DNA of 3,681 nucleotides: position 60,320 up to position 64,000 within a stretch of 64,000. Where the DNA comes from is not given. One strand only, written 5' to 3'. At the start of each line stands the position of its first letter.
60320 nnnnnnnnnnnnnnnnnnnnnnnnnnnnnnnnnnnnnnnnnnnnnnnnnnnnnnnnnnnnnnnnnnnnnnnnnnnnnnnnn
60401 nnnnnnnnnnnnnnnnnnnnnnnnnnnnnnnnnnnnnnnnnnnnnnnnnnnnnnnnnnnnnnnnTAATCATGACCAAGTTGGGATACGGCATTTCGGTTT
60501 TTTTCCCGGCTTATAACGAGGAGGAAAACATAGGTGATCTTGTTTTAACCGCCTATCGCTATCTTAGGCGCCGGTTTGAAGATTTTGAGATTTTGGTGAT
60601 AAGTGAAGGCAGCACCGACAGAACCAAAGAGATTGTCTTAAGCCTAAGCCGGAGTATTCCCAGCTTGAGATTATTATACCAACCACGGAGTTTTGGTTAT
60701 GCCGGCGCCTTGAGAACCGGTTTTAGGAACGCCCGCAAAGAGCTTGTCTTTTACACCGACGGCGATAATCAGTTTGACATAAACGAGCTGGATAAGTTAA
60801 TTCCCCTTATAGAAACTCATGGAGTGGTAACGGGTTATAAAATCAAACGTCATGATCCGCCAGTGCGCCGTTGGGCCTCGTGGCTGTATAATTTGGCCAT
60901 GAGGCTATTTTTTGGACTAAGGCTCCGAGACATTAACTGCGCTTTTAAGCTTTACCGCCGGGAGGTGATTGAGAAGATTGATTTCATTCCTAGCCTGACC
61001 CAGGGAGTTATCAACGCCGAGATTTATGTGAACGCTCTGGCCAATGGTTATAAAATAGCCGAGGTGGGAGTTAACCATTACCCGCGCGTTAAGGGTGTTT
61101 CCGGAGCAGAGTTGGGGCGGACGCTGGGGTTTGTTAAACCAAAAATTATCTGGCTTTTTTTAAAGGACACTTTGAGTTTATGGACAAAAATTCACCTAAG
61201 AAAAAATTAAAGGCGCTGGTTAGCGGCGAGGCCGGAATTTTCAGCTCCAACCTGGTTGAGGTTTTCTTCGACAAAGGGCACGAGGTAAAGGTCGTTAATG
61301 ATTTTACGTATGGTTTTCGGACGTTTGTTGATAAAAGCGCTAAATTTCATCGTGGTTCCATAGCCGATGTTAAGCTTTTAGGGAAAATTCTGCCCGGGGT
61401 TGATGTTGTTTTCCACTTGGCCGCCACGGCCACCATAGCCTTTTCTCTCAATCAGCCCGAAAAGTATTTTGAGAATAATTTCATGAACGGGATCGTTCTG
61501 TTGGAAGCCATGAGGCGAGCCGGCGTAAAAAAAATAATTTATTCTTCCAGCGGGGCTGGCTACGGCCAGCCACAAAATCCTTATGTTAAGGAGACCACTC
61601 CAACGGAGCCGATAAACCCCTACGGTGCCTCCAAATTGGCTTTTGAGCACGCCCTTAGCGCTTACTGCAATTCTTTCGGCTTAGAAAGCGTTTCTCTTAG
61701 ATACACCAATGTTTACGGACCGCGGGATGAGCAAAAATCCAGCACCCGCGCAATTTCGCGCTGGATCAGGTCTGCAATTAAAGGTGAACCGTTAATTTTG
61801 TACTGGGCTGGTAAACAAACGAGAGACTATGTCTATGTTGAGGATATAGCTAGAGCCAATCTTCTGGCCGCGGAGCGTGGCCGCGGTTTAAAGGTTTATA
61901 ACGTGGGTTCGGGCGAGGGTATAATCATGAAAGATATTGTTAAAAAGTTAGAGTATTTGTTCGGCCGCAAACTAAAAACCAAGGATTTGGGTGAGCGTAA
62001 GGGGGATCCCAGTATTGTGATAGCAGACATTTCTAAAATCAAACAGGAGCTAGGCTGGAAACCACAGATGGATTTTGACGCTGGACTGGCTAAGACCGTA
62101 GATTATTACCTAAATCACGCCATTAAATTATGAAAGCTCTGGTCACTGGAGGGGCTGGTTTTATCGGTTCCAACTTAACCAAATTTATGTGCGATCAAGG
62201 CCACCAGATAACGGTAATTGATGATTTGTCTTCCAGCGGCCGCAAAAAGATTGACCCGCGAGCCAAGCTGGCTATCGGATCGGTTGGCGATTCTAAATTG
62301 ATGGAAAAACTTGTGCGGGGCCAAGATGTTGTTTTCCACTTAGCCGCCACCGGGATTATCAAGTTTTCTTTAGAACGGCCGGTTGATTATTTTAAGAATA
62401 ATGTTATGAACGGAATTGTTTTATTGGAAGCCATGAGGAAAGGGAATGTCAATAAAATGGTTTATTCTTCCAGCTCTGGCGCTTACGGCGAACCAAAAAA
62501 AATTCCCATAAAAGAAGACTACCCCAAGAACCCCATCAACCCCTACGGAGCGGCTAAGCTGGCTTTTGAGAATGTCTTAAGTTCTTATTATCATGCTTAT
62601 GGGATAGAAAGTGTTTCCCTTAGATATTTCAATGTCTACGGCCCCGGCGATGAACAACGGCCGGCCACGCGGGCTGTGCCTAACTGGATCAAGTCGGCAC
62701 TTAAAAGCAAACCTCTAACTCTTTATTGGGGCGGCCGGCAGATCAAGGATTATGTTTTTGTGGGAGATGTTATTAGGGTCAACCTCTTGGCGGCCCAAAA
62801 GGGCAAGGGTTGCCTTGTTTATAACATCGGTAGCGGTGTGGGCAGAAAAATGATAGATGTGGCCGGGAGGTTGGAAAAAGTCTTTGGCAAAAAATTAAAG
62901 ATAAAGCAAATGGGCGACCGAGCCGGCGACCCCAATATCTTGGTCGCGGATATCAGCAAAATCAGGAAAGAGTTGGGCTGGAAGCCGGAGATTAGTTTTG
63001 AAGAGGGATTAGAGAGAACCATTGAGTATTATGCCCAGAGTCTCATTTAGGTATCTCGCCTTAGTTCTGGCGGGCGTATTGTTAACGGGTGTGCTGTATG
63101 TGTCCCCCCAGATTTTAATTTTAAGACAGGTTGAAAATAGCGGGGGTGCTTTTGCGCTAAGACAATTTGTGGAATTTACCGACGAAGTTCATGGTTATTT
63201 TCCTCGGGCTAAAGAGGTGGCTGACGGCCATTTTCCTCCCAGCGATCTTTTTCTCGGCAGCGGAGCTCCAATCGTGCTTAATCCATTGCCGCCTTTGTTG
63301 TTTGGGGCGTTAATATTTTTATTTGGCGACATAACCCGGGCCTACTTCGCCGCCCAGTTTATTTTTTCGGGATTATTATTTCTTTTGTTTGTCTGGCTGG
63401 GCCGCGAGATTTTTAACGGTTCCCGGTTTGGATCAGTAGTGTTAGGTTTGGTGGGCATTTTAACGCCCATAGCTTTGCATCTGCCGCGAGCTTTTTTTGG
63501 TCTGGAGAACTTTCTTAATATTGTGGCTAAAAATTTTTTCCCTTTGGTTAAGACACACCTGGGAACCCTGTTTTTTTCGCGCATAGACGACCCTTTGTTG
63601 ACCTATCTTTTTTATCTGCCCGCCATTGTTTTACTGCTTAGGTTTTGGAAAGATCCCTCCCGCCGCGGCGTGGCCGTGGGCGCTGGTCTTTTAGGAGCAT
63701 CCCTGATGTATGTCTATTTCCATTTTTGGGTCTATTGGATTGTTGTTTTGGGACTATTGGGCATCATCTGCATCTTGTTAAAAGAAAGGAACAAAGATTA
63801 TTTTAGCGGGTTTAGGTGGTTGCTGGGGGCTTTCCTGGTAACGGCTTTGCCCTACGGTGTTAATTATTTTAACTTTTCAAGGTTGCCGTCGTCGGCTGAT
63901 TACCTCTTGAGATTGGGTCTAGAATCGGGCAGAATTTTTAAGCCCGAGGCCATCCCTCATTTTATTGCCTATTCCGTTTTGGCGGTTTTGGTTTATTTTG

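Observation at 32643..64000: Two copies of a 'DPM1-like GT2 + 630-aa polytopic membrane protein' pair at opposite ends of the island, plus other duplicated components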

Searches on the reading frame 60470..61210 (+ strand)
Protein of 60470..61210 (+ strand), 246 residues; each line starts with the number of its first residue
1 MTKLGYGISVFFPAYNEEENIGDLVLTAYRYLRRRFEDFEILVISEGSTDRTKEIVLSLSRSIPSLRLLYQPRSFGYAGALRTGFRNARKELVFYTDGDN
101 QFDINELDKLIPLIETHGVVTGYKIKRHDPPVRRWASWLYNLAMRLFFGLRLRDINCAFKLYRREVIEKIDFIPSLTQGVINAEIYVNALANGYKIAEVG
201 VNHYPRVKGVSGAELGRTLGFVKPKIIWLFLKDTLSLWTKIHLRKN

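Call 7: search_protein_families(library=pfam, proteins=[window:60470-61210:+], max_evalue=0.01)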
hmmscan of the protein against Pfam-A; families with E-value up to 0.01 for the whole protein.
window:60470-61210:+ (246 aa): 3 families
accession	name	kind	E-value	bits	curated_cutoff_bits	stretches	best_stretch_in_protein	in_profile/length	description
PF00535.33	Glycos_transf_2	-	4.9e-26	92.1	23.3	1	9-170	1-167/168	Glycosyl transferase family 2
PF10111.15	Glyco_tranf_2_2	-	4.7e-07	30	27.3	1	9-116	1-108/276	Glycosyltransferase like family 2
PF13641.12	Glyco_tranf_2_3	-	8.4e-06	26.4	27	1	8-149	3-141/230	Glycosyltransferase like family 2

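Call 19: search_solved_structures(query=window:60470-61210:+, max_evalue=0.001)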
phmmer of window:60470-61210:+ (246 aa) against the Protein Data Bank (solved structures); distinct sequences matched with E-value up to 0.001: 16.
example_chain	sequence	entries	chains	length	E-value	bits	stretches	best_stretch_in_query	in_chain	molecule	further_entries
9bhc_C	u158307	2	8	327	2.5e-15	59.8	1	8-170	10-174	Undecaprenyl-phosphate 4-deoxy-4-formamido-L-arabinose transferase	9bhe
8vxh_A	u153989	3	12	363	3.3e-15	59.4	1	8-170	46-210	Undecaprenyl-phosphate 4-deoxy-4-formamido-L-arabinose transferase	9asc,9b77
9hwj_A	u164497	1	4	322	9e-15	57.9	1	8-171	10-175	Undecaprenyl-phosphate 4-deoxy-4-formamido-L-arabinose transferase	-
5mlz_A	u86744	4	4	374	5.2e-08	35.8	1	8-175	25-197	Dolichol monophosphate mannose synthase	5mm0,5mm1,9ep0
5ekp_C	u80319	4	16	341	9.9e-08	34.9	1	8-180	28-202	Uncharacterized glycosyltransferase sll0501 | Glycosyltransferase sll0501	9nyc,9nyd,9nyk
9nye_A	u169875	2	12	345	1e-07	34.8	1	8-180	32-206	Glycosyltransferase sll0501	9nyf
5eke_A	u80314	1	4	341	1.3e-07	34.5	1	8-179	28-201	Uncharacterized glycosyltransferase sll0501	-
9jma_A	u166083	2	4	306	3.1e-07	33.3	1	8-115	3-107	GalNAc(5)-diNAcBac-PP-undecaprenol beta-1,3-glucosyltransferase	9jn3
2z87_A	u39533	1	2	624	1.6e-06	30.9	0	8-102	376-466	Chondroitin synthase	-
2z86_A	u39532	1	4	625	1.6e-06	30.9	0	8-102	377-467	Chondroitin synthase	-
6p61_A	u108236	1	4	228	2.9e-06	30.1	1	7-103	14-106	Glycosyltransferase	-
5hea_A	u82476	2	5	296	8.6e-05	25.3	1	7-108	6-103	Putative glycosyltransferase (GalT1)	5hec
6yv7_B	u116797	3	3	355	0.00027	23.6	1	8-102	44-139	Glycosyl transferase, family 2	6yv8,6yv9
6yv7_A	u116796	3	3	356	0.00027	23.6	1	8-102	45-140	Glycosyl transferase, family 2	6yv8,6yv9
5tze_C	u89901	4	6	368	0.00055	22.6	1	8-117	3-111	Glycosyl transferase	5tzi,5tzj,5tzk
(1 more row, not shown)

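Call 20: search_protein_families(library=ncbifam, proteins=[window:60470-61210:+], max_evalue=0.01)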
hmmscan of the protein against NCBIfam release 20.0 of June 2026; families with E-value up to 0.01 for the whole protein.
window:60470-61210:+ (246 aa): 18 families
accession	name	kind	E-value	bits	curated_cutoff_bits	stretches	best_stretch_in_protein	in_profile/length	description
NF007986.1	PRK10714.1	equivalog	1.6e-16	60.3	529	1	8-209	8-206/316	undecaprenyl-phosphate 4-deoxy-4-formamido-L-arabinose transferase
NF041391.1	DPhHxTase_Halo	equivalog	6.6e-16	57.9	375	1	14-206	3-186/213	dolichyl-phosphate hexose transferase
TIGR03937.1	PgaC_IcaA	equivalog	6.7e-16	58.3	422.3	1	7-116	46-152/407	poly-beta-1,6-N-acetyl-D-glucosamine synthase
NF047588.1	GlcsyltransPgfSStrep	equivalog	9.5e-14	51.3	500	1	8-172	3-169/308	glycosyltransferase PgfS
TIGR04182.1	glyco_TIGR04182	equivalog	2.6e-12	46.7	325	1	8-209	2-196/293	S-layer glycoprotein N-glycosyltransferase AglJ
NF047683.1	TeichurnBiosyTuaG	equivalog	1.8e-09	37.6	400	1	2-119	2-116/252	teichuronic acid biosynthesis protein TuaG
NF041875.1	EPS_EpsD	equivalog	5.6e-09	35.8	370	1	8-105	1-95/325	exopolysaccharide biosynthesis glycosyltransferase EpsD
TIGR04283.1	glyco_like_mftF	equivalog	9.8e-09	35.1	182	1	8-147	1-132/221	TIGR04283 family arsenosugar biosynthesis glycosyltransferase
NF007482.0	PRK10073.1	equivalog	3.5e-08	32.8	423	1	8-113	8-109/334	glycosyltransferase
TIGR03965.1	mycofact_glyco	equivalog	2.9e-07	29.7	280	1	8-120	76-185/467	mycofactocin biosynthesis glycosyltransferase MftF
NF010496.0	PRK13915.1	equivalog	4.2e-07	29.3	262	1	3-99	28-126/307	glucosyl-3-phosphoglycerate synthase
NF058614.1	PPMAGASynPpgS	equivalog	5.4e-06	26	370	1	10-201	4-194/226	polyprenyl-phospho-N-acetylgalactosaminyl synthase PpgS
NF038302.1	EPS_HpsE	equivalog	3.6e-05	22.9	300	1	8-106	3-103/307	hormogonium polysaccharide biosynthesis glycosyltransferase HpsE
NF053739.1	GlytfEpsEBac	equivalog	0.0001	21.4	450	1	8-117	3-110/265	glycosyltransferase EpsE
NF050050.1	ProtGlycPglI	equivalog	0.00019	20.9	500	1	8-112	4-106/306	GalNAc(5)-diNAcBac-PP-undecaprenol beta-1,3-glucosyltransferase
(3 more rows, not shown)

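Call 78: find_encoding_contigs(protein=window:60470-61210:+, flank=10000, max_places=3)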
Protein window:60470-61210:+ (246 aa): 2 contigs read that carry it; 2 places shown.
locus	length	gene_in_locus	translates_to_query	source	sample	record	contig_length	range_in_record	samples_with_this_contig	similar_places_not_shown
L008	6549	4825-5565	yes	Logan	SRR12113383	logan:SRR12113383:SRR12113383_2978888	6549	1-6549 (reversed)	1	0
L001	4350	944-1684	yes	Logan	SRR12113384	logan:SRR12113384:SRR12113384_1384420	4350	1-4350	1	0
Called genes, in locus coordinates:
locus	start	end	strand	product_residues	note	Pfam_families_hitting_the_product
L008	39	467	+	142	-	PF01575:MaoC_dehydratas, PF13452:FAS1_DH_region (weak)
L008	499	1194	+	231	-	PF00106:adh_short, PF01370:Epimerase (faint), PF13561:adh_short_C2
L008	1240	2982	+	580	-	PF00501:AMP-binding, PF13193:AMP-binding_C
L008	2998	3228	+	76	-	-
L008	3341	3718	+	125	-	-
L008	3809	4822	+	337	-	-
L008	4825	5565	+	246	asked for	PF13641:Glyco_tranf_2_3 (weak), PF00535:Glycos_transf_2, PF10111:Glyco_tranf_2_2 (weak)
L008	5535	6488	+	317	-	PF04321:RmlD_sub_bind, PF05368:NmrA, PF01073:3Beta_HSD, PF01370:Epimerase, PF02719:Polysacc_synt_2, PF07993:NAD_binding_4 (faint), PF13460:NAD_binding_10, PF16363:GDP_Man_Dehyd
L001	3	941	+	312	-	?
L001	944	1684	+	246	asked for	PF13641:Glyco_tranf_2_3 (weak), PF00535:Glycos_transf_2, PF10111:Glyco_tranf_2_2 (weak)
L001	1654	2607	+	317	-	PF04321:RmlD_sub_bind, PF05368:NmrA, PF01073:3Beta_HSD, PF01370:Epimerase, PF02719:Polysacc_synt_2, PF07993:NAD_binding_4 (faint), PF13460:NAD_binding_10, PF16363:GDP_Man_Dehyd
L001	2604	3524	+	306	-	PF01073:3Beta_HSD, PF01370:Epimerase, PF02719:Polysacc_synt_2, PF04321:RmlD_sub_bind (weak), PF05368:NmrA (weak), PF13460:NAD_binding_10, PF16363:GDP_Man_Dehyd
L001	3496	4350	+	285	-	?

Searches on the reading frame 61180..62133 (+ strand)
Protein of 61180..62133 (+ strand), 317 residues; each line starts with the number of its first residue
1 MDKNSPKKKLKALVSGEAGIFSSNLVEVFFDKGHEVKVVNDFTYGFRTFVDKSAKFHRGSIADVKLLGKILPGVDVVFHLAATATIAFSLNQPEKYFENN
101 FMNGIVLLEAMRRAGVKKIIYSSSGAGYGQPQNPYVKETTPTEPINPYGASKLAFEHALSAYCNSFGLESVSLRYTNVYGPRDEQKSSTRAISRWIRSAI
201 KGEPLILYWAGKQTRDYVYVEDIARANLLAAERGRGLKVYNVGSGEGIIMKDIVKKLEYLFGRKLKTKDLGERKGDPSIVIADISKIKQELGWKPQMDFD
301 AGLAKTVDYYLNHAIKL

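Call 7: search_protein_families(library=pfam, proteins=[window:61180-62133:+], max_evalue=0.01)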
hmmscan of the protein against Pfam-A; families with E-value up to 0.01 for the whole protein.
window:61180-62133:+ (317 aa): 8 families
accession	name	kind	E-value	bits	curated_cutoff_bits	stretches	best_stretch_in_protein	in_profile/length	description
PF01370.27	Epimerase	-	6e-60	203.1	20.9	1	12-243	1-240/240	NAD dependent epimerase/dehydratase family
PF16363.11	GDP_Man_Dehyd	-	1.8e-51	176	27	1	13-305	1-331/332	GDP-mannose 4,6 dehydratase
PF01073.25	3Beta_HSD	-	3.3e-15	56.3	22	1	14-232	2-230/280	3-beta hydroxysteroid dehydrogenase/isomerase family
PF02719.21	Polysacc_synt_2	-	8.2e-10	38.8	20.2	1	58-275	60-266/293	Polysaccharide biosynthesis protein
PF04321.23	RmlD_sub_bind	-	1.2e-07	31.6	27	1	12-183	3-156/287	RmlD substrate binding domain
PF05368.20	NmrA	-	1.8e-07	31.5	27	1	11-126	4-109/298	NmrA-like family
PF13460.12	NAD_binding_10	-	2.5e-05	24.7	27.2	1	26-161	11-133/184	NAD(P)H-binding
PF07993.18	NAD_binding_4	-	0.0019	17.8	20.1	1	73-190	88-217/258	Male sterility protein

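Call 53: search_protein_families(library=ncbifam, proteins=[window:61180-62133:+], max_evalue=1e-10)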
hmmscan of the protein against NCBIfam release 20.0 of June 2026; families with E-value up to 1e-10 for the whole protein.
window:61180-62133:+ (317 aa): 18 families
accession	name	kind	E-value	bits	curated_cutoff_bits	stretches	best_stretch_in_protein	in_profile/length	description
TIGR01179.1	galE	equivalog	5.4e-60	203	262.3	1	12-301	2-316/332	UDP-glucose 4-epimerase GalE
TIGR01181.1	dTDP_gluc_dehyt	equivalog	8.6e-51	172.9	365.1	1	12-313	2-314/321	dTDP-glucose 4,6-dehydratase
TIGR04180.1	EDH_00030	hypoth_equivalog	2.7e-37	128.4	475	1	13-297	2-296/297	NAD-dependent 4,6-dehydratase LegB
TIGR02197.1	heptose_epim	equivalog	5.2e-34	117.8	274.6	1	13-311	2-314/316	ADP-glyceromanno-heptose 6-epimerase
NF007956.0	PRK10675.1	subfamily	2.1e-32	112.6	394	1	11-305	2-324/338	UDP-glucose 4-epimerase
NF007582.0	PRK10217.1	equivalog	1.4e-31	109.9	698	1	11-312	3-333/355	dTDP-glucose 4,6-dehydratase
NF007490.0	PRK10084.1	subfamily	9.8e-31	107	649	1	134-313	153-337/361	dTDP-glucose 4,6-dehydratase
NF011728.1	PRK15181.1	equivalog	3e-30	105.4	760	1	13-313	19-340/348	Vi polysaccharide biosynthesis UDP-N-acetylglucosaminuronic acid C-4 epimerase TviC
TIGR03466.1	HpnA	hypoth_equivalog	2.9e-25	88.9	367.65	1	11-273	2-258/327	hopanoid-associated sugar epimerase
NF008360.0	PRK11150.1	equivalog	1.3e-22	80.4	452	1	13-254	3-247/310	ADP-glyceromanno-heptose 6-epimerase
NF047922.1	GDPFucSynFcl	equivalog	5.1e-21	75.4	500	1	76-314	56-305/308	GDP-L-fucose synthase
TIGR01472.1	gmd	equivalog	1.5e-18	67.1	415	1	12-271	3-278/342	GDP-mannose 4,6-dehydratase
NF042422.1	oxyalk_red_OleD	equivalog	1.8e-17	63.7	580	1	11-257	2-246/329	2-alkyl-3-oxoalkanoate reductase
NF042423.1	oxyalk_red_Shew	equivalog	2.7e-17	62.9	580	1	9-250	8-246/331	2-alkyl-3-oxoalkanoate reductase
TIGR02622.1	CDP_4_6_dhtase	equivalog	4.4e-17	62.2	278.45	1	55-312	57-332/352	CDP-glucose 4,6-dehydratase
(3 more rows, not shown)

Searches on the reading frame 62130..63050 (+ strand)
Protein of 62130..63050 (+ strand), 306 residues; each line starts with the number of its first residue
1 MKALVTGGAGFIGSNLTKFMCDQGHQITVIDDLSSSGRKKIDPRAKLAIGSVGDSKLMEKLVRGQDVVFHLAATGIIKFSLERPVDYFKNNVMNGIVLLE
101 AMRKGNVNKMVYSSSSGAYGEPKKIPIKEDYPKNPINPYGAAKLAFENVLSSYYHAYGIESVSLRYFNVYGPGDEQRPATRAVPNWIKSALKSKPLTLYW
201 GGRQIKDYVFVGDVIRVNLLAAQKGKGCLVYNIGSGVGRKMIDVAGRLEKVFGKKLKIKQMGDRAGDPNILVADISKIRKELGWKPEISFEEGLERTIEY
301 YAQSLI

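Call 13: find_encoding_contigs(protein=window:62130-63050:+, flank=10000, max_places=3)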
Protein window:62130-63050:+ (306 aa): 1 contig read that carries it; 1 place shown.
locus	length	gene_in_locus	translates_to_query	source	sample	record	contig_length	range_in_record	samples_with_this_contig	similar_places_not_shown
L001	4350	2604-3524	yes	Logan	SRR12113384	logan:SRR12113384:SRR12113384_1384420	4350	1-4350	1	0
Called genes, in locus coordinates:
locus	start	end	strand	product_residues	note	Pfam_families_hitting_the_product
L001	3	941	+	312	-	?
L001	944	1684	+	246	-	PF13641:Glyco_tranf_2_3 (weak), PF00535:Glycos_transf_2, PF10111:Glyco_tranf_2_2 (weak)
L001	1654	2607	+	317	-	PF04321:RmlD_sub_bind, PF05368:NmrA, PF01073:3Beta_HSD, PF01370:Epimerase, PF02719:Polysacc_synt_2, PF07993:NAD_binding_4 (faint), PF13460:NAD_binding_10, PF16363:GDP_Man_Dehyd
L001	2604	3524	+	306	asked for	PF01073:3Beta_HSD, PF01370:Epimerase, PF02719:Polysacc_synt_2, PF04321:RmlD_sub_bind (weak), PF05368:NmrA (weak), PF13460:NAD_binding_10, PF16363:GDP_Man_Dehyd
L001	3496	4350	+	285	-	?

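Call 53: search_protein_families(library=ncbifam, proteins=[window:62130-63050:+], max_evalue=1e-10)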
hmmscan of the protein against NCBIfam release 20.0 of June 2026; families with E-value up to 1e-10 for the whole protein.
window:62130-63050:+ (306 aa): 18 families
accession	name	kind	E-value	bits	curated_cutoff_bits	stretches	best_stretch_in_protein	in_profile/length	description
TIGR01179.1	galE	equivalog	9.9e-65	218.5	262.3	1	3-292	2-316/332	UDP-glucose 4-epimerase GalE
TIGR01181.1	dTDP_gluc_dehyt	equivalog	6.7e-55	186.4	365.1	1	3-303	2-313/321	dTDP-glucose 4,6-dehydratase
TIGR04180.1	EDH_00030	hypoth_equivalog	3.1e-41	141.4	475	1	4-288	2-296/297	NAD-dependent 4,6-dehydratase LegB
NF007956.0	PRK10675.1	subfamily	4.5e-41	141.1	394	1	1-171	1-182/338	UDP-glucose 4-epimerase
TIGR02197.1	heptose_epim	equivalog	9.1e-40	136.8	274.6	1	4-302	2-314/316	ADP-glyceromanno-heptose 6-epimerase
NF007490.0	PRK10084.1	subfamily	9.9e-33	113.6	649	1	1-302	1-335/361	dTDP-glucose 4,6-dehydratase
NF007582.0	PRK10217.1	equivalog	6.7e-30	104.4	698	1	2-302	3-332/355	dTDP-glucose 4,6-dehydratase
NF011728.1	PRK15181.1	equivalog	2.7e-29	102.3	760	1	4-302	19-338/348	Vi polysaccharide biosynthesis UDP-N-acetylglucosaminuronic acid C-4 epimerase TviC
TIGR02622.1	CDP_4_6_dhtase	equivalog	5.2e-24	85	278.45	1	2-303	6-332/352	CDP-glucose 4,6-dehydratase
NF008360.0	PRK11150.1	equivalog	1.8e-23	83.2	452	1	4-250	3-252/310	ADP-glyceromanno-heptose 6-epimerase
NF047922.1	GDPFucSynFcl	equivalog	1.5e-21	77.2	500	1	4-303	6-303/308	GDP-L-fucose synthase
TIGR03466.1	HpnA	hypoth_equivalog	2.3e-20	72.7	367.65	1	1-234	1-229/327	hopanoid-associated sugar epimerase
TIGR01472.1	gmd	equivalog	1.2e-19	70.7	415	1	2-225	2-242/342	GDP-mannose 4,6-dehydratase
NF042422.1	oxyalk_red_OleD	equivalog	1.8e-19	70.3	580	1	1-219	1-212/329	2-alkyl-3-oxoalkanoate reductase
NF043036.1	ErythonDh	equivalog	1.7e-17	63.6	325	1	1-168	1-178/321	D-erythronate dehydrogenase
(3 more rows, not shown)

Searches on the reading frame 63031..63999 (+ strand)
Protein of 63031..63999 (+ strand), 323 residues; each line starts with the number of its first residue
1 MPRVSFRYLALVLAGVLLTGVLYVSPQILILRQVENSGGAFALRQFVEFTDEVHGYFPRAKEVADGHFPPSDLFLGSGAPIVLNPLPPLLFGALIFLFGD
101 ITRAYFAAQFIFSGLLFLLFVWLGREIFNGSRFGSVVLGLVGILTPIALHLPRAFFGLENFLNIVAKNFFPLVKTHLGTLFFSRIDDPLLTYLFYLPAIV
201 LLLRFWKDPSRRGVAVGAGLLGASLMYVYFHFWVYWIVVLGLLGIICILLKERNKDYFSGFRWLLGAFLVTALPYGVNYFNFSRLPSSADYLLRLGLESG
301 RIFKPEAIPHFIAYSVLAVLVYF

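Call 7: search_protein_families(library=pfam, proteins=[window:63031-63999:+], max_evalue=0.01)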
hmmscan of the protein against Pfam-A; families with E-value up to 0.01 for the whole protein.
window:63031-63999:+ (323 aa): 0 families

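Call 41: find_homologous_proteins(query=window:63031-63999:+)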
Query window:63031-63999:+ (323 aa): 1 proteins with E <= 0.001 among 8000 candidates.
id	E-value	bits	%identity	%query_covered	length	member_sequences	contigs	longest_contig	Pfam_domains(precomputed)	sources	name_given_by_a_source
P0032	1.1e-56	210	43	76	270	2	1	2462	-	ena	-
